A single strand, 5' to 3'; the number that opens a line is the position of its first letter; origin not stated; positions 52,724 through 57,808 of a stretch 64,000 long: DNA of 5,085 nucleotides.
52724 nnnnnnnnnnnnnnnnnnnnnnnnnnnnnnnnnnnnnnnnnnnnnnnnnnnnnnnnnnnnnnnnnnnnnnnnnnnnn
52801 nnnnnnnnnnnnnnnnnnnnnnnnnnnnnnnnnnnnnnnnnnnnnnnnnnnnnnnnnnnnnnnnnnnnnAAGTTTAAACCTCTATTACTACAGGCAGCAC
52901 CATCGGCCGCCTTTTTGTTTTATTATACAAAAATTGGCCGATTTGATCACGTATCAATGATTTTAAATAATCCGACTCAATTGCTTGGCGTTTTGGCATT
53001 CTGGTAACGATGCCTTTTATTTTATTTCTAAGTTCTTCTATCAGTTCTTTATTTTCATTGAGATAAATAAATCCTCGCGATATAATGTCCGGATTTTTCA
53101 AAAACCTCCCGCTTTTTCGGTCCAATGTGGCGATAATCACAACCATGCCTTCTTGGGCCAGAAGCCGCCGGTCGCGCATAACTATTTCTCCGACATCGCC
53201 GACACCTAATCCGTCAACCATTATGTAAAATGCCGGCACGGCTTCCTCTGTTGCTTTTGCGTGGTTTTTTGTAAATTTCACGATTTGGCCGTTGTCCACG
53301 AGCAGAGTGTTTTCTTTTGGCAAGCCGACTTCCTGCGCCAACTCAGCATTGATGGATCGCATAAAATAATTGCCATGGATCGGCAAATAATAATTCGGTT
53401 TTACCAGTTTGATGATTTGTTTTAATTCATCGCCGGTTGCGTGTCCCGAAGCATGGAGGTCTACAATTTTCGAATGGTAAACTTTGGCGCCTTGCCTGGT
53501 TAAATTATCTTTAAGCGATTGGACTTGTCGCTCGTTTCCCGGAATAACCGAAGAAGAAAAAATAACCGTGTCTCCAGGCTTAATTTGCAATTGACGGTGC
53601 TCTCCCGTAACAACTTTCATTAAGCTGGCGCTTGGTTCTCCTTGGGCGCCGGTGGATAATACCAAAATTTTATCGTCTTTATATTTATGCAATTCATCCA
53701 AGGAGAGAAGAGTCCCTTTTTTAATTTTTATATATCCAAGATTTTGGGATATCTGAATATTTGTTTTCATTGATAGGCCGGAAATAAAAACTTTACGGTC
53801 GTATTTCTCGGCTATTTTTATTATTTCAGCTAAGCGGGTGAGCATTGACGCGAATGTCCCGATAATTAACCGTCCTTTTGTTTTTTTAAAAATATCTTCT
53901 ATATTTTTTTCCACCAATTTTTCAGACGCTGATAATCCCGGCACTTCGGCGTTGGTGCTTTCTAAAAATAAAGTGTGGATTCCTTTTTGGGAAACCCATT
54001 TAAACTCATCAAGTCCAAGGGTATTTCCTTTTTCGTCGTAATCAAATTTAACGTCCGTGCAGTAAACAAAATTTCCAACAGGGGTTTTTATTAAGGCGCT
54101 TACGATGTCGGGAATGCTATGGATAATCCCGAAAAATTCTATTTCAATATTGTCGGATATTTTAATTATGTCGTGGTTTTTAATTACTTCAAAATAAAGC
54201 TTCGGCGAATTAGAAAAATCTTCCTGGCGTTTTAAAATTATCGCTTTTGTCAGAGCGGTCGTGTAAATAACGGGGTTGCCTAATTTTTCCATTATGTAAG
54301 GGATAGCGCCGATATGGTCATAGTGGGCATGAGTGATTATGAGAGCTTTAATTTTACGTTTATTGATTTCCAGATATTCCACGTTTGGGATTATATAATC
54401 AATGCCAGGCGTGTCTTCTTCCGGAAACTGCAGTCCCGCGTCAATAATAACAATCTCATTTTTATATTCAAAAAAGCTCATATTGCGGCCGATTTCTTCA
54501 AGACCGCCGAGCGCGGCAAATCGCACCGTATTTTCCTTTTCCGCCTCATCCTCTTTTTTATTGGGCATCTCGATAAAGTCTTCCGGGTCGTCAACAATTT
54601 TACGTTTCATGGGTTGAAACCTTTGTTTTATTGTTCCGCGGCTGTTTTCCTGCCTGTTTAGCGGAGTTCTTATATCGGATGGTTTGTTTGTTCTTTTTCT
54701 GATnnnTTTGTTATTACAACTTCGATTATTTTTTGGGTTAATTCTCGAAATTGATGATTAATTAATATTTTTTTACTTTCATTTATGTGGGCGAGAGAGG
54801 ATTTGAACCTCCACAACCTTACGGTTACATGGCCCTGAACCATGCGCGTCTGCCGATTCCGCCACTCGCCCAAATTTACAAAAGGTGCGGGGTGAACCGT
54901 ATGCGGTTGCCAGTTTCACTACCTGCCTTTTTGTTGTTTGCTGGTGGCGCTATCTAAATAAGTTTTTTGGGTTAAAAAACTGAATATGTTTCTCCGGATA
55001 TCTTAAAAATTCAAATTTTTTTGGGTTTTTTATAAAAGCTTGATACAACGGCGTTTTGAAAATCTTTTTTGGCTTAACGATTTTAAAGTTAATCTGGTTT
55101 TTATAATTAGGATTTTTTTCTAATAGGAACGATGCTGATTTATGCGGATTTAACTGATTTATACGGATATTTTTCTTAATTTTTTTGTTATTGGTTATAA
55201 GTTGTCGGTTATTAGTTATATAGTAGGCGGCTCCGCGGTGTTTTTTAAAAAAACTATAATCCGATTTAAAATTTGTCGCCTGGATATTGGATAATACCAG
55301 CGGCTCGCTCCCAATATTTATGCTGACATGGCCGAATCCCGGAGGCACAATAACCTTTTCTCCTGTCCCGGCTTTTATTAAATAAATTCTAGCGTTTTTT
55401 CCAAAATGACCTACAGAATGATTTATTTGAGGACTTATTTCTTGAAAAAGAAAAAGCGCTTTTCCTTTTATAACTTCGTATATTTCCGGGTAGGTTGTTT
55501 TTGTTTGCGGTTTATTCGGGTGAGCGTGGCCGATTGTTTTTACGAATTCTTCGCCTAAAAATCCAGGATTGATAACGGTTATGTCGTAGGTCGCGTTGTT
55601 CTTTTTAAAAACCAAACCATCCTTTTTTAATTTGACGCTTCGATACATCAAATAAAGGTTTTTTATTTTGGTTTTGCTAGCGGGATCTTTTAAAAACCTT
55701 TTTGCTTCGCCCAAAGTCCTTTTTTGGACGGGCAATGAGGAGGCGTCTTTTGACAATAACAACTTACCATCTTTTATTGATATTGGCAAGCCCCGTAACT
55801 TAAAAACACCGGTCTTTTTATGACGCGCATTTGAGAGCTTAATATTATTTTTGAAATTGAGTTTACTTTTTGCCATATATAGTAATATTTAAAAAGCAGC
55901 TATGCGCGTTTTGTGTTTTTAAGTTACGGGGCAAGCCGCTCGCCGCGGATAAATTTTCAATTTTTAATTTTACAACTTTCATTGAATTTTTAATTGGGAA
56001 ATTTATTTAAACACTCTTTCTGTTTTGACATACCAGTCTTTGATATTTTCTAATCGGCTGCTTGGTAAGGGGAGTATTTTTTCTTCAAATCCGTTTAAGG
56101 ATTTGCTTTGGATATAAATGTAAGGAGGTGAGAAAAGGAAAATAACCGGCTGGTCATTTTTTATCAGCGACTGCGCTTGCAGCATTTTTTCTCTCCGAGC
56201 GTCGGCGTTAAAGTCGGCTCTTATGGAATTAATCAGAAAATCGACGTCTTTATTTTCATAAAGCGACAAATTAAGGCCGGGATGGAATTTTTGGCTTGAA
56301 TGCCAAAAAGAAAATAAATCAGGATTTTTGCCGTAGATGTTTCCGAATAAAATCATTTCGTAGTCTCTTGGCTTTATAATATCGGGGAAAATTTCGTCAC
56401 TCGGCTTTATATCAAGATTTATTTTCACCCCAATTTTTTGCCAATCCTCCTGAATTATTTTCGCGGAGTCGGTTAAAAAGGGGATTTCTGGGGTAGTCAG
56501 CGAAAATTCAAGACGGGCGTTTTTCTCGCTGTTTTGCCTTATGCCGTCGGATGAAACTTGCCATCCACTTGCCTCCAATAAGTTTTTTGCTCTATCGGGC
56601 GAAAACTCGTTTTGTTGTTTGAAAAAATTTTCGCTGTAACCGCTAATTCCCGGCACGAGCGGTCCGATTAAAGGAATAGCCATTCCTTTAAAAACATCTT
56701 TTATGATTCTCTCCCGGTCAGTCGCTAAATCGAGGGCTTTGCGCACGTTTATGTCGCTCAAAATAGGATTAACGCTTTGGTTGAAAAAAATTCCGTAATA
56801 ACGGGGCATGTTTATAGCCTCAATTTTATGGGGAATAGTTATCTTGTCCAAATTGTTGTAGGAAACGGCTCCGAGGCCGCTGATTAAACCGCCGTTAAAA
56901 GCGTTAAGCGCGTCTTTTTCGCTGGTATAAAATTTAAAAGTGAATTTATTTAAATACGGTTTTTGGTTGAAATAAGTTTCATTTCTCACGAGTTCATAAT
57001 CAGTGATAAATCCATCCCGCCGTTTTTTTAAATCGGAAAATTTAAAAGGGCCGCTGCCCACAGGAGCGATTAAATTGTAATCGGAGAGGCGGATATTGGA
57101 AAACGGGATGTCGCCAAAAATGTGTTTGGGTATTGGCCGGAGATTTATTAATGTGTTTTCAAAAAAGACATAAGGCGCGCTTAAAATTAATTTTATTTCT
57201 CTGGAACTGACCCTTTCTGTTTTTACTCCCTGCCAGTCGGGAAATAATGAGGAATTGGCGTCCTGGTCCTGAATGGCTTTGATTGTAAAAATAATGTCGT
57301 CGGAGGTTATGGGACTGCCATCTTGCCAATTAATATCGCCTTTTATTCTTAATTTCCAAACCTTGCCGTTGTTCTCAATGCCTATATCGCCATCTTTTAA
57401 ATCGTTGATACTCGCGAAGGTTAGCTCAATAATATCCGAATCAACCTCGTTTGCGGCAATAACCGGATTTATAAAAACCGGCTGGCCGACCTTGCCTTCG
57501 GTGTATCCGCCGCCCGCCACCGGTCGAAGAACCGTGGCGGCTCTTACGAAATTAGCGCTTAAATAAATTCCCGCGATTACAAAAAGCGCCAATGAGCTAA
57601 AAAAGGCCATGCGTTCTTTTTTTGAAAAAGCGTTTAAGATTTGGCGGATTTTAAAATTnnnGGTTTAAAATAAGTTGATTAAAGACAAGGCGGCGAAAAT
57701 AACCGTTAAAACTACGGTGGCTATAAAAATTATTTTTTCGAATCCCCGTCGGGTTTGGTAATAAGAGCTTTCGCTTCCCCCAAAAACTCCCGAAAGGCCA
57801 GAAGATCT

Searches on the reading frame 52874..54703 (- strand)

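Call 7: search_protein_families(library=pfam, proteins=[window:52874-54703:-], max_evalue=0.001)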
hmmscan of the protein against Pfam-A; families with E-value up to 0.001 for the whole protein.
window:52874-54703:- (609 aa): 5 families
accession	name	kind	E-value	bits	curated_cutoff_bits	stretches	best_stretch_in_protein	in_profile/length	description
PF22505.1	RNase_J_b_CASP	-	9.7e-45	151.9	27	1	276-400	1-125/126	Ribonuclease J, beta-CASP domain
PF17770.6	RNase_J_C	-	3e-31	108.9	23.8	1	508-609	1-102/102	Ribonuclease J C-terminal domain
PF00753.33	Lactamase_B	-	1.3e-12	48.5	22.7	1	73-190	6-122/196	Metallo-beta-lactamase superfamily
PF12706.13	Lactamase_B_2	-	7.1e-10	39.2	27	1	114-224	27-149/200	Beta-lactamase superfamily domain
PF07521.17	RMMBL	-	1.1e-07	32.2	21.6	1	412-460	7-57/63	Zn-dependent metallo-hydrolase RNA specificity domain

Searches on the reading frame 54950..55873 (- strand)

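Call 63: search_protein_families(library=pfam, proteins=[window:54950-55873:-], max_evalue=0.001)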
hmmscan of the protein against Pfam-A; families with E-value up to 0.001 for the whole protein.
window:54950-55873:- (307 aa): 1 family
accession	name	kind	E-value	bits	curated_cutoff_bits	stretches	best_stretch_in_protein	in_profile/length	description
PF06560.17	GPI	-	6.7e-37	126.9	20.7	1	71-229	27-176/182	Glucose-6-phosphate isomerase (GPI)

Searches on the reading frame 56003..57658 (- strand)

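Call 7: search_protein_families(library=pfam, proteins=[window:56003-57658:-], max_evalue=0.001)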
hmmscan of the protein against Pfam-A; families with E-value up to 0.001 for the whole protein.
window:56003-57658:- (551 aa): 1 family
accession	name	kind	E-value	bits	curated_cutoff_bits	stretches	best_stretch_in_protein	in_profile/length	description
PF00496.27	SBP_bac_5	-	3.5e-61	207.8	32.4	1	94-454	12-360/368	Bacterial extracellular solute-binding proteins, family 5 Middle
